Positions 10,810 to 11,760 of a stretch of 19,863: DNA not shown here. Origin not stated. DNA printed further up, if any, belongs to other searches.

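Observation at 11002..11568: Complete serine-hydrolase domain inserted inside LeuRS, immediately upstream of the CP1 editing domain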

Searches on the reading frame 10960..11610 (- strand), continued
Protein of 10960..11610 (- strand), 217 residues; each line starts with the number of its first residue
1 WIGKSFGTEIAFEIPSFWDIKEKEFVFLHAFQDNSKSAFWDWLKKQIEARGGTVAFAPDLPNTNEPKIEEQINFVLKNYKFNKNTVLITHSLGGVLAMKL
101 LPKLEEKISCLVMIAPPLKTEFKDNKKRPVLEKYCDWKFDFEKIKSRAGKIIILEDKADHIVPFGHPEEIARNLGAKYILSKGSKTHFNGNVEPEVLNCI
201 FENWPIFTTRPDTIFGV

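Call 80: search_protein_families(library=pfam, proteins=[P0133, P0167, P0217, P0169, P0147, P0172, P0230, P0132, P0220, P0268], max_evalue=0.0001)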
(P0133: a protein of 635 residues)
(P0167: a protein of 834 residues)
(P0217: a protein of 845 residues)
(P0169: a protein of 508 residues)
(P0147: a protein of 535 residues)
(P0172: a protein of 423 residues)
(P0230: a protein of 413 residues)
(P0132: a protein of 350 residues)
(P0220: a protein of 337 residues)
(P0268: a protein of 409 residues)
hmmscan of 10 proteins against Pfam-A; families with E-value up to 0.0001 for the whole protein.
P0133 (635 aa): 15 families
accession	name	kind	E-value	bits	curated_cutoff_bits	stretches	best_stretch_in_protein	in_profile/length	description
PF01926.29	MMR_HSR1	-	4.2e-56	188.4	21.9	2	369-487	1-113/113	50S ribosome-binding GTPase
PF02421.24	FeoB_N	-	1.1e-23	83.9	27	2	369-496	2-123/156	Ferrous iron transport protein B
PF00009.33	GTP_EFTU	-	2.3e-19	70.2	26.5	2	434-536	78-185/188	Elongation factor Tu GTP binding domain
PF14714.11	KH_dom-like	-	1e-18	67.8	27.3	1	543-622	1-79/81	KH-domain-like of EngA bacterial GTPase enzymes, C-terminal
PF00350.29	Dynamin_N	-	3.1e-17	63.5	27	0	371-409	2-39/168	Dynamin family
PF04548.22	AIG1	-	5.1e-13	49.3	27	1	369-474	2-107/212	AIG1 family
PF03193.22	RsgA_GTPase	-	7.5e-11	42.6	30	0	364-428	103-171/174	RsgA GTPase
PF06821.19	Ser_hydrolase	-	1.8e-10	41.4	22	1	202-351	16-157/172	Serine hydrolase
PF00071.28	Ras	-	1.9e-09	37.8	21.6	1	370-534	2-157/162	Ras family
PF08477.19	Roc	-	1.1e-05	26.1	27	0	369-489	1-119/119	Ras of Complex, Roc, domain of DAPkinase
PF00025.27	Arf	-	1.1e-05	25.5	22.3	0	7-66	17-72/174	ADP-ribosylation factor family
PF00005.33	ABC_tran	-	1.5e-05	26.1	25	0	6-36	13-43/137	ABC transporter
PF00625.27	Guanylate_kin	-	2.1e-05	24.7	25.2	0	372-411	7-47/182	Guanylate kinase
PF00561.26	Abhydrolase_1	-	2.2e-05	24.7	25.8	1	223-277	51-103/245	alpha/beta hydrolase fold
PF12146.15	Hydrolase_4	-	7.3e-05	22.6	27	0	232-280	67-114/239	Serine aminopeptidase, S33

P0167 (834 aa): 6 families
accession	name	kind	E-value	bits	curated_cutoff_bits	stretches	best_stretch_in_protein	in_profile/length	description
PF01411.24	tRNA-synt_2c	-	6.5e-104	348.9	30.3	2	5-413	1-380/552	tRNA synthetases class II (A)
PF07973.19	tRNA_SAD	-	6.6e-09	36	24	1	773-829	1-43/44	Threonyl and Alanyl tRNA synthetase second additional domain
PF06821.19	Ser_hydrolase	-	1.5e-08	35.2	22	1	417-534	2-118/172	Serine hydrolase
PF12146.15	Hydrolase_4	-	1.7e-08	34.5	27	1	473-580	76-175/239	Serine aminopeptidase, S33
PF00561.26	Abhydrolase_1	-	1.2e-06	28.8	25.8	1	416-508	3-103/245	alpha/beta hydrolase fold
PF10230.15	LIDHydrolase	-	5.8e-05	23.4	27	0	467-510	78-122/262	Lipid-droplet associated hydrolase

P0217 (845 aa): 8 families
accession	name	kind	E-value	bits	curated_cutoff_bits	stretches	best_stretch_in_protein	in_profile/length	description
PF17757.6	UvrB_inter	-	1.5e-26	92.8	22.9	1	163-251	2-91/91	UvrB interaction domain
PF12344.14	UvrB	-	5e-21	74.7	27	1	747-789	1-43/43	Ultra-violet resistance protein B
PF00271.37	Helicase_C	-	4.2e-19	69.3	23.5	1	634-740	10-109/110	Helicase conserved C-terminal domain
PF06821.19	Ser_hydrolase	-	1.9e-14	54.4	22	1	441-609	2-159/172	Serine hydrolase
PF04851.21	ResIII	-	6.3e-14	52.7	22.5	1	14-89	2-82/164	Type III restriction enzyme, res subunit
PF02151.25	UVR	-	2.7e-06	27.4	21.5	1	808-841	2-35/36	UvrB/uvrC motif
PF00270.35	DEAD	-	3e-06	27.5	26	1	20-89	4-76/167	DEAD/DEAH box helicase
PF00561.26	Abhydrolase_1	-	1.2e-05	25.5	25.8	0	485-531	61-102/245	alpha/beta hydrolase fold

P0169 (508 aa): 3 families
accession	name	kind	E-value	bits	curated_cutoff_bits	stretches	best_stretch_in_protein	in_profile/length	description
PF00814.31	TsaD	-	3.7e-73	246.9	24.8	2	26-185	4-167/264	tRNA N6-adenosine threonylcarbamoyltransferase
PF22521.2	HypF_C_2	-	1.1e-08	35.6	27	1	353-460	122-229/241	Carbamoyltransferase, Kae1-like Domain, second subdomain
PF06821.19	Ser_hydrolase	-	2.6e-06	27.9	22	1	204-345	18-154/172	Serine hydrolase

P0147 (535 aa): 3 families
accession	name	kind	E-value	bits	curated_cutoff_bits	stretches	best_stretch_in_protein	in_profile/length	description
PF07516.18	SecA_SW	-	1.2e-43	149.9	26.7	2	268-415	63-199/200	SecA Wing and Scaffold domain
PF06821.19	Ser_hydrolase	-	4.9e-10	40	22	1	82-253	1-164/172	Serine hydrolase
PF00561.26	Abhydrolase_1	-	2.1e-05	24.7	25.8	0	139-196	69-129/245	alpha/beta hydrolase fold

P0172 (423 aa): 3 families
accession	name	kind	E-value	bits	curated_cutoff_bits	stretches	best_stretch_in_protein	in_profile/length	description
PF00561.26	Abhydrolase_1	-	5e-08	33.3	25.8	1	239-353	3-125/245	alpha/beta hydrolase fold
PF06821.19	Ser_hydrolase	-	1.1e-06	29.1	22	1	239-394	1-148/172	Serine hydrolase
PF12695.13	Abhydrolase_5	-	2.4e-06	27.9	27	1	253-329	14-90/164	Alpha/beta hydrolase family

P0230 (413 aa): 4 families
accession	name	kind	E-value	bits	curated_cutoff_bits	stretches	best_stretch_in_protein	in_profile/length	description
PF06821.19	Ser_hydrolase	-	3.3e-16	60.1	22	1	232-396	2-157/172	Serine hydrolase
PF00561.26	Abhydrolase_1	-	7.8e-09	36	25.8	1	231-325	3-103/245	alpha/beta hydrolase fold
PF01725.21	Ham1p_like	-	1.4e-08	35.3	22.5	1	24-103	2-78/186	Ham1 family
PF12697.13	Abhydrolase_6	-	7.4e-05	24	26.3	0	231-322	1-93/217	Alpha/beta hydrolase family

P0132 (350 aa): 12 families
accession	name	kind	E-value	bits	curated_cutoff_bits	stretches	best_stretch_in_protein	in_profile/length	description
PF06821.19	Ser_hydrolase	-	9.3e-27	94.5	22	2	188-337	2-155/172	Serine hydrolase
PF12697.13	Abhydrolase_6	-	2e-14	55.2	26.3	1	15-238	25-216/217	Alpha/beta hydrolase family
PF00561.26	Abhydrolase_1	-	9.8e-13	48.8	25.8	1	64-122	71-130/245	alpha/beta hydrolase fold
PF12146.15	Hydrolase_4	-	3.1e-11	43.5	27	1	49-113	64-127/239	Serine aminopeptidase, S33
PF10230.15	LIDHydrolase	-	6.2e-07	29.8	27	0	53-95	75-118/262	Lipid-droplet associated hydrolase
PF00756.26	Esterase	-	1.1e-06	29.1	22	0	46-100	98-153/251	Putative esterase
PF01764.32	Lipase_3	-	2.6e-06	27.8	22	0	41-104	44-108/140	Lipase (class 3)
PF12695.13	Abhydrolase_5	-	3.6e-06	27.3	27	0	232-283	45-94/164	Alpha/beta hydrolase family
PF05990.18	DUF900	-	1.6e-05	25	20.5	0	229-309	80-165/232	Alpha/beta hydrolase of unknown function (DUF900)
PF02230.22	Abhydrolase_2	-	2.2e-05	24.8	23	0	38-105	90-148/217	Phospholipase/Carboxylesterase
PF12048.14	DUF3530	-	2.3e-05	24.3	29.8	0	63-103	196-237/310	Protein of unknown function (DUF3530)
PF00975.26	Thioesterase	-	2.6e-05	25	26.4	0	65-124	69-131/226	Thioesterase domain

P0220 (337 aa): 3 families
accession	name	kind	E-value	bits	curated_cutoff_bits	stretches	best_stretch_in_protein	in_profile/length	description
PF06821.19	Ser_hydrolase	-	7.6e-16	58.9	22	1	155-329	2-164/172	Serine hydrolase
PF00293.34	NUDIX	-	9.2e-16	58.5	21.1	1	2-113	2-119/134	NUDIX domain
PF12697.13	Abhydrolase_6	-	4.4e-07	31.2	26.3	1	155-253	2-94/217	Alpha/beta hydrolase family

P0268 (409 aa): 3 families
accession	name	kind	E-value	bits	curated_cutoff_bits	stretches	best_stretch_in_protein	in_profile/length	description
PF03575.23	Peptidase_S51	-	9.3e-31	107.5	23.9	1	204-406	15-205/206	Peptidase family S51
PF06821.19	Ser_hydrolase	-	4.4e-20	72.7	22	1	6-177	2-164/172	Serine hydrolase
PF00561.26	Abhydrolase_1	-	3.1e-09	37.3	25.8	1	6-110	4-113/245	alpha/beta hydrolase fold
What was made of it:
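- It is also fused to NUDIX, Ham1 or peptidase S51 with no aaRS present (call 80). The clade is nested in EngA, TsaD, UvrB, SecA and AlaRS, and is fused to NUDIX, Ham1 or S51 (call 80). There is a fusion to peptidase S51 (P0268) and a tandem hydrolase (P0132) (call 80). There are non-aaRS hosts (call 80).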

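Call 81: list_cluster_members(proteins=[P0133, P0167, P0217, P0169, P0147, P0187, P0141, P0255, P0164, P0268])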
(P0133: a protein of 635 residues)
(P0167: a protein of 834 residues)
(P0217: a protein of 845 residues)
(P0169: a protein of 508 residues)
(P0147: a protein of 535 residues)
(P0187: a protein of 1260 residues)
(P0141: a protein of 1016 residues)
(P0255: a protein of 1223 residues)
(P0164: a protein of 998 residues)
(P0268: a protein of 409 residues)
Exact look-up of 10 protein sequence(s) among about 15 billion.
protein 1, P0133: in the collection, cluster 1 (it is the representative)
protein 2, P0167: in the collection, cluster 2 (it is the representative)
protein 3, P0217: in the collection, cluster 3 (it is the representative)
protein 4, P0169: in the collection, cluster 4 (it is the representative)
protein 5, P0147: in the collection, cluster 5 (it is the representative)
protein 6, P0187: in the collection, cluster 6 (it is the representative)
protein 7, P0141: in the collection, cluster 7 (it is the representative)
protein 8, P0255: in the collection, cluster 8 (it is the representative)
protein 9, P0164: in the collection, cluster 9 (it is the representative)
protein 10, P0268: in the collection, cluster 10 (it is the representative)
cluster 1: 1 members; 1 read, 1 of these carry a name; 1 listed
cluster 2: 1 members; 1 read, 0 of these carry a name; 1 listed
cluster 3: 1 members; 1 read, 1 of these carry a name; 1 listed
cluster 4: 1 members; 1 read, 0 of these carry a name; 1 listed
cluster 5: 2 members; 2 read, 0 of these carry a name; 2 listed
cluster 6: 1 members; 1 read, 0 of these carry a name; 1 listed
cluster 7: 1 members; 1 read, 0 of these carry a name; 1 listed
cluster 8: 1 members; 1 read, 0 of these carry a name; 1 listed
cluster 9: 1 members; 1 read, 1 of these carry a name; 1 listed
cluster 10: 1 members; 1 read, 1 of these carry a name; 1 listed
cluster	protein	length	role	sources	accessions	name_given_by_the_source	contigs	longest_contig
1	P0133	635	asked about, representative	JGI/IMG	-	ribosome-associated GTPase EngA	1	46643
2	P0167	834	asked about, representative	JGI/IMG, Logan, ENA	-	-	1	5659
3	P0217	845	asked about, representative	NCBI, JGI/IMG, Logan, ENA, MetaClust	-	\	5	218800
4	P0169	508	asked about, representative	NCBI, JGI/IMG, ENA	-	-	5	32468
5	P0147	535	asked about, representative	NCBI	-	-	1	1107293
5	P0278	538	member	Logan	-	-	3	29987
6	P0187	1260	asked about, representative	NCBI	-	-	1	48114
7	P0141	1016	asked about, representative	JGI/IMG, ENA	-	-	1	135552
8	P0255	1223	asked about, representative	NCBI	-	-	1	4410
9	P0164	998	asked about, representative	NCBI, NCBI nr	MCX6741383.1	MAG: class I tRNA ligase family protein, partial [Candidatus Parcubacteria bacterium] | class I tRNA ligase family protein [Candidatus Parcubacteria bacterium]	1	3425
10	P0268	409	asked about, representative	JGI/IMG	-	peptidase E/predicted alpha/beta hydrolase family esterase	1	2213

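Call 89: find_encoding_contigs(protein=P0131, flank=4000, max_places=1)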
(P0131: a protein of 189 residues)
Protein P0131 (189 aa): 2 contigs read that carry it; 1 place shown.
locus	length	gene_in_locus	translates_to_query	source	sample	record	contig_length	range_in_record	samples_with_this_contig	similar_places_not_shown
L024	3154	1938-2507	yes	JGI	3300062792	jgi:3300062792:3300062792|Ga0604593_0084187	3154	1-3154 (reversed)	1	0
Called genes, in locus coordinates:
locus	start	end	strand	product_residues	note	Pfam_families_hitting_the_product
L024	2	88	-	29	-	?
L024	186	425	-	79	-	-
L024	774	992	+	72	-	-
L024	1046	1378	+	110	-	-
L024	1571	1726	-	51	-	-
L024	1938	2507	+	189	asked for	PF00561:Abhydrolase_1 (weak), PF06821:Ser_hydrolase, PF12697:Abhydrolase_6 (weak)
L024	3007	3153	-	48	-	?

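Call 90: find_encoding_contigs(protein=P0137, flank=4000, max_places=1)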
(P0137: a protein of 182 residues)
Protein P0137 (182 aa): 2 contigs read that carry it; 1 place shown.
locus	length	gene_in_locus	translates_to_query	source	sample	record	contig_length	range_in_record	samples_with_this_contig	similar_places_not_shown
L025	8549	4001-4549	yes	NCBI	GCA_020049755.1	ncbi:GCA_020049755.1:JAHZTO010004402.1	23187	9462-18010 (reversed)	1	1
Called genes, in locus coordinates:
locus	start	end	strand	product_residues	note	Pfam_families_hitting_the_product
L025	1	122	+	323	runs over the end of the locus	PF01047:MarR (faint), PF02650:HTH_WhiA (faint), PF12802:MarR_2 (faint), PF13404:HTH_AsnC-type, PF13412:HTH_24, PF13404:HTH_AsnC-type, PF13412:HTH_24 (weak)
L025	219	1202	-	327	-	-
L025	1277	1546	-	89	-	PF14947:HTH_45, PF22194:WHD_F93 (weak)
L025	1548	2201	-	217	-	-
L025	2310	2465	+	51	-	-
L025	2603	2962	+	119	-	-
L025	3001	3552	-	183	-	-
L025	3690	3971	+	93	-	-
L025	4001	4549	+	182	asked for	PF06821:Ser_hydrolase (weak), PF12697:Abhydrolase_6 (weak), PF00561:Abhydrolase_1 (weak), PF12146:Hydrolase_4 (faint)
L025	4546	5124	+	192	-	PF00561:Abhydrolase_1 (faint), PF06821:Ser_hydrolase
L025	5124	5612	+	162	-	PF04073:tRNA_edit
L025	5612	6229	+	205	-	PF01725:Ham1p_like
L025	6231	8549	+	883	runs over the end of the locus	PF00133:tRNA-synt_1, PF09334:tRNA-synt_1g (weak), PF08264:Anticodon_1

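Call 91: search_protein_families(library=ncbifam, proteins=[L025:6231-8549:+, L025:5124-5609:+, L025:5612-6226:+, L025:4546-5121:+, L025:4001-4546:+], max_evalue=0.001)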
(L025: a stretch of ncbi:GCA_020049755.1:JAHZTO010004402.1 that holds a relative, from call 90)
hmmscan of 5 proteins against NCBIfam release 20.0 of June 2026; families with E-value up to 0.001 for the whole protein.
L025:6231-8549:+ (773 aa): 16 families
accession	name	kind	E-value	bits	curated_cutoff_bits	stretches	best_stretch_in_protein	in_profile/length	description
NF008957.0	PRK12300.1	subfamily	1.7e-243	810.7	677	1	4-773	2-774/946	leucine--tRNA ligase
TIGR00395.1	leuS_arch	equivalog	2.3e-225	750.7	648.5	1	10-773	2-771/938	leucine--tRNA ligase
TIGR00422.1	valS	equivalog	4.7e-57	193.6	612.1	2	4-243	3-233/863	valine--tRNA ligase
TIGR00396.1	leuS_bact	equivalog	4e-47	160.9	548.4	2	7-222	2-190/843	leucine--tRNA ligase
NF004349.1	PRK05729.1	equivalog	4.1e-46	157.6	704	2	5-245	3-229/860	valine--tRNA ligase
NF009687.0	PRK13208.1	equivalog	5.1e-43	147.3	738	3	3-243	7-232/801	valine--tRNA ligase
TIGR00392.1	ileS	equivalog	5e-23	81.2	621.4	1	3-773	3-784/861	isoleucine--tRNA ligase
NF000540.1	alt_ValS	exception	1.4e-22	79.5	900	2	5-84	3-83/827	valine--tRNA ligase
NF011492.0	PRK14900.1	equivalog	3.7e-19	68.1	1783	1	9-248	16-247/1044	valine--tRNA ligase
NF040702.1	ileS_w_GNAT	exception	2e-15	55.5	1999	2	6-84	17-97/1100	isoleucine--tRNA ligase, N-acetyltransferase domain-containing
TIGR00398.1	metG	equivalog_domain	1.3e-14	53.9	336.35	2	590-752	295-463/530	methionine--tRNA ligase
NF008900.0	PRK12267.1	equivalog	5.5e-13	48.3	598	2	577-654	252-326/648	methionine--tRNA ligase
NF001100.0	PRK00133.1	equivalog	4.1e-10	38.8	587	1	32-104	3-75/676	methionine--tRNA ligase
NF008860.0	PRK11893.2-2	equivalog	1e-05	24.7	761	0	610-655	354-399/583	methionine--tRNA ligase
NF008859.0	PRK11893.2-1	equivalog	3e-05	23.1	553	0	616-695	318-394/498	methionine--tRNA ligase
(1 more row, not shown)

L025:5124-5609:+ (162 aa): 2 families
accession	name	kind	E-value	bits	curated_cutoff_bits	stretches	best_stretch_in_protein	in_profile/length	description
TIGR00011.1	YbaK_EbsC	equivalog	1.3e-11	44.4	153.25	1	28-149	25-144/152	Cys-tRNA(Pro) deacylase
NF006625.0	PRK09194.1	equivalog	1.6e-06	27.3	558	1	28-124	257-350/559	proline--tRNA ligase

L025:5612-6226:+ (205 aa): 6 families
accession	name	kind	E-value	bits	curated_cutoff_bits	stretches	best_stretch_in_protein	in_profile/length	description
NF011399.0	PRK14824.1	subfamily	1.7e-12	47.2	267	1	3-76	3-77/206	putative deoxyribonucleotide triphosphate pyrophosphatase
NF011397.0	PRK14822.1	equivalog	1.9e-07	30.6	234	1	3-75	2-75/201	XTP/dITP diphosphatase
TIGR00042.1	TIGR00042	equivalog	2.4e-07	30.4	145.35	1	4-80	1-75/184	RdgB/HAM1 family non-canonical purine NTP pyrophosphatase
NF011398.0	PRK14823.1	equivalog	7.8e-05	22.6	272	1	3-77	1-75/191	non-canonical purine NTP diphosphatase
NF011400.0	PRK14825.1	equivalog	0.00018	21.3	246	1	3-81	2-79/199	putative deoxyribonucleotide triphosphate pyrophosphatase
NF011396.0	PRK14821.1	equivalog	0.00064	19.3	203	0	3-76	1-71/185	XTP/dITP diphosphatase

L025:4546-5121:+ (192 aa): 0 families

L025:4001-4546:+ (182 aa): 0 families

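Call 92: search_protein_families(library=pfam, proteins=[L025:5124-5609:+, L025:5612-6226:+, L025:4546-5121:+, L025:4001-4546:+, L025:3690-3968:+], max_evalue=0.001)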
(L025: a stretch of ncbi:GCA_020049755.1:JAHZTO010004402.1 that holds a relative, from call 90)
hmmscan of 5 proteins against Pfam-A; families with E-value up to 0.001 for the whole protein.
L025:5124-5609:+ (162 aa): 1 family
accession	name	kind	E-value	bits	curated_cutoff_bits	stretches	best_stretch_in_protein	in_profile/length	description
PF04073.20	tRNA_edit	-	8.2e-25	87.7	25.5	1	25-146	1-121/123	Aminoacyl-tRNA editing domain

L025:5612-6226:+ (205 aa): 1 family
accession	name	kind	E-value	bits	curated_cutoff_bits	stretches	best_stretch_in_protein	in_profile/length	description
PF01725.21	Ham1p_like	-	7.8e-09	36.1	22.5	1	5-76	1-72/186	Ham1 family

L025:4546-5121:+ (192 aa): 3 families
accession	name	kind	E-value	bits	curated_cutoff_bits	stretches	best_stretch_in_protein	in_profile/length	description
PF06821.19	Ser_hydrolase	-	1.8e-12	47.9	22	1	29-177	12-158/172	Serine hydrolase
PF00561.26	Abhydrolase_1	-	3.9e-06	27.2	25.8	1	73-114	68-111/245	alpha/beta hydrolase fold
PF12146.15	Hydrolase_4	-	0.0002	21.2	27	1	68-115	70-117/239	Serine aminopeptidase, S33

L025:4001-4546:+ (182 aa): 6 families
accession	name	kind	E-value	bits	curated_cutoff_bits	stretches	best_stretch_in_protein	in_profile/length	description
PF06821.19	Ser_hydrolase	-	2.5e-06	28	22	1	6-160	1-147/172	Serine hydrolase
PF00561.26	Abhydrolase_1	-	4.6e-06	26.9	25.8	1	63-115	69-124/245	alpha/beta hydrolase fold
PF12697.13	Abhydrolase_6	-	5.6e-06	27.6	26.3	1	7-111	2-101/217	Alpha/beta hydrolase family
PF12146.15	Hydrolase_4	-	2.5e-05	24.1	27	1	64-103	77-116/239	Serine aminopeptidase, S33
PF12695.13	Abhydrolase_5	-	2.8e-05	24.4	27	1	24-119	18-114/164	Alpha/beta hydrolase family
PF10230.15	LIDHydrolase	-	0.00059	20.1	27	0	59-99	80-121/262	Lipid-droplet associated hydrolase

L025:3690-3968:+ (93 aa): 0 families
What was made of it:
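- Closest known: Bacterial ProRS INS editing domain and its free-standing YbaK/ProXp relatives. Same: A YbaK-like gene shares an operon with the free hydrolase and LeuRS in L025 (calls 90-92).
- Operon in L025: hydrolase, hydrolase, YbaK-like PF04073, Ham1, LeuRS (calls 90-92). One operon adds a bona fide aminoacyl-tRNA editing domain (call 92).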

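Call 93: find_encoding_contigs(protein=P0140, flank=5000, max_places=1)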
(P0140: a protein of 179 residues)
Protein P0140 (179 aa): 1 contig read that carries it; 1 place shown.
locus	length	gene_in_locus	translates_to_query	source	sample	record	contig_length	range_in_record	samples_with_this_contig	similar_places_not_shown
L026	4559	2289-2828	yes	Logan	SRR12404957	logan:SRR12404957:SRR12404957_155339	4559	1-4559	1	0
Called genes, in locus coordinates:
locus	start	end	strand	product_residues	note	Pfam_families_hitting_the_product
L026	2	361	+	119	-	?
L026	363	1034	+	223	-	-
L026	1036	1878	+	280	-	PF01026:TatD_DNase, PF01979:Amidohydro_1 (weak)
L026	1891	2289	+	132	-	-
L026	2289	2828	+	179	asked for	PF00561:Abhydrolase_1 (weak), PF06821:Ser_hydrolase, PF12695:Abhydrolase_5 (weak)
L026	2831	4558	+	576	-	?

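Call 94: find_encoding_contigs(protein=P0142, flank=5000, max_places=1)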
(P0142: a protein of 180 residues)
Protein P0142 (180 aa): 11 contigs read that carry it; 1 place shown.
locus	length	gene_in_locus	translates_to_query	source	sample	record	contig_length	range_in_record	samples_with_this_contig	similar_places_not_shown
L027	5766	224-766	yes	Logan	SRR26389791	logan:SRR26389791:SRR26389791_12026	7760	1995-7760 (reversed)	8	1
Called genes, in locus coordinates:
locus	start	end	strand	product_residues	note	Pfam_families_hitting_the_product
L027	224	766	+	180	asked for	PF00561:Abhydrolase_1, PF06821:Ser_hydrolase, PF12697:Abhydrolase_6 (weak), PF12695:Abhydrolase_5 (weak), PF12146:Hydrolase_4 (weak)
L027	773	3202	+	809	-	PF00133:tRNA-synt_1, PF01406:tRNA-synt_1e (faint), PF09334:tRNA-synt_1g, PF13603:tRNA-synt_1_2, PF00133:tRNA-synt_1, PF09334:tRNA-synt_1g, PF08264:Anticodon_1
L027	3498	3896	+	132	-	-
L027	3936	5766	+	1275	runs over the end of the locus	?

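Call 95: find_encoding_contigs(protein=P0144, flank=5000, max_places=1)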
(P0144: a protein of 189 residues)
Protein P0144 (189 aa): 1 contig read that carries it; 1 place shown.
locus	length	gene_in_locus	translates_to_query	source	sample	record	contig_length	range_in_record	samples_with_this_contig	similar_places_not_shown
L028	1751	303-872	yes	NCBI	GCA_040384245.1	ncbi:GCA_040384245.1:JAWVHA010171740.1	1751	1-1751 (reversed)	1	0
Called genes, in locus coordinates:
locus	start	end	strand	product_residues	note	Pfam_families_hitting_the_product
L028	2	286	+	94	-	?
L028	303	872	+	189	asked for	PF12146:Hydrolase_4 (weak), PF12695:Abhydrolase_5 (faint)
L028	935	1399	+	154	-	-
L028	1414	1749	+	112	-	?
